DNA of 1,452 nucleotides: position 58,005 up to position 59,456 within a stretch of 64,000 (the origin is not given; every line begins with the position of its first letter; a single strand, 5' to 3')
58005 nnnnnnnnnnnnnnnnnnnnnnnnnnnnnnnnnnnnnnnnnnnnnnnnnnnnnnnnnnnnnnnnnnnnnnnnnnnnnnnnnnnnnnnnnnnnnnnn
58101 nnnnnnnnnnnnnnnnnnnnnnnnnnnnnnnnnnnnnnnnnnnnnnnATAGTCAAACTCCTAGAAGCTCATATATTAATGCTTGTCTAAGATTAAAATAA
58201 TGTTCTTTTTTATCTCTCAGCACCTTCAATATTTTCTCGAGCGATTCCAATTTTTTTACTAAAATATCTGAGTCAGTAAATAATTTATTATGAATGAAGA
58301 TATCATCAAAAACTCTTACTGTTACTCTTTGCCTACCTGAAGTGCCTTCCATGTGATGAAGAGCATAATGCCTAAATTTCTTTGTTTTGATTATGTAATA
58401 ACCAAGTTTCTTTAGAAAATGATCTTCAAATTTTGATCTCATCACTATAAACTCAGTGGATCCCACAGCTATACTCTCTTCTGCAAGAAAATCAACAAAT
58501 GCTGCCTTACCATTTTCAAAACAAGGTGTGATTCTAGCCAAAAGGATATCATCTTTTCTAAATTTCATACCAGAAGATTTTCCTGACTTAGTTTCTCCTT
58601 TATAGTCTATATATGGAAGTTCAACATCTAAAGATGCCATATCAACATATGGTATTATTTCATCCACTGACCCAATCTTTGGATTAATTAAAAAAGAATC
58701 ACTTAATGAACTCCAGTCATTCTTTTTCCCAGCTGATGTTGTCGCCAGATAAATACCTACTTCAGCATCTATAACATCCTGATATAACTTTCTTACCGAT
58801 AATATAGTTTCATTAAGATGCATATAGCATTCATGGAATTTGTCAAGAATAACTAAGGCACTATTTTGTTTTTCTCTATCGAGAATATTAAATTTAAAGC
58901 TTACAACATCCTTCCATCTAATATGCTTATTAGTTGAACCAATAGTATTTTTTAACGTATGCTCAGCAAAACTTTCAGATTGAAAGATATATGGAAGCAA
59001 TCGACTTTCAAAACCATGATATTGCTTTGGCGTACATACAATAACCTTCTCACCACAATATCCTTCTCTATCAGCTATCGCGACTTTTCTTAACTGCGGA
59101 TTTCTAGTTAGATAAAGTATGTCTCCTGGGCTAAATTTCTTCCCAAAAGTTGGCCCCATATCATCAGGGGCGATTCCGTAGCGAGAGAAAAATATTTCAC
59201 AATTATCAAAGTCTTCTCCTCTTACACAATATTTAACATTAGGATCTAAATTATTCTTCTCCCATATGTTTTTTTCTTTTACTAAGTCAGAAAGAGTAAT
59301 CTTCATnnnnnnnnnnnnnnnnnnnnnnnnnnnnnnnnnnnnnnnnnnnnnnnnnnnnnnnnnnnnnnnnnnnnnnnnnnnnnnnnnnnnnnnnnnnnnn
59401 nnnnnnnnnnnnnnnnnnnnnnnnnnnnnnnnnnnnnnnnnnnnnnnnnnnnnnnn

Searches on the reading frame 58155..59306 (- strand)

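Call 40: search_protein_families(proteins=[window:58155-59306:-], library=padloc, max_evalue=0.00001)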
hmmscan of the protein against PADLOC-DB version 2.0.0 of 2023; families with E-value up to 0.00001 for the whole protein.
window:58155-59306:- (384 aa): 37 families (the best 25 are shown)
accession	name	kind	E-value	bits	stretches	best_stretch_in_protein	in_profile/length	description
PDLC03100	Specificity_I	-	1e-30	105.5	1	8-382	18-388/392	Type I specificity subunit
PDLC03186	Specificity_I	-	7.6e-28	95.7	1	215-335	236-354/419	Type I specificity subunit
PDLC03079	Specificity_I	-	3.1e-25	87.2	2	213-377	274-438/470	Type I specificity subunit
PDLC03089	Specificity_I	-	5.4e-24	83.1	1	214-381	264-428/446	Type I specificity subunit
PDLC03103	Specificity_I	-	1.1e-23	82.6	1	41-380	50-387/392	Type I specificity subunit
PDLC03127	Specificity_I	-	3.6e-23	80.1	1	213-336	33-155/571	Type I specificity subunit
PDLC03164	Specificity_I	-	3.1e-19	67.6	1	211-359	22-169/409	Type I specificity subunit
PDLC03083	Specificity_I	-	4.6e-16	56.1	1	244-338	357-449/717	Type I specificity subunit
PDLC03128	Specificity_I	-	6.4e-16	56.1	1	199-357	202-359/392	Type I specificity subunit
PDLC03065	Specificity_I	-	1e-14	52.7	1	5-160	18-172/363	Type I specificity subunit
PDLC03143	Specificity_I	-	3.6e-14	50.5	1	215-338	55-177/471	Type I specificity subunit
PDLC03101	Specificity_I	-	4.4e-14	50.9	1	245-335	269-353/411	Type I specificity subunit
PDLC03063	Specificity_I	-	3.9e-13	47.3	1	94-341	81-311/369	Type I specificity subunit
PDLC03188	Specificity_I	-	3.2e-12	44.1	1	215-354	86-224/458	Type I specificity subunit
PDLC03072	Specificity_I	-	1.5e-11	42.1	1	238-336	68-162/448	Type I specificity subunit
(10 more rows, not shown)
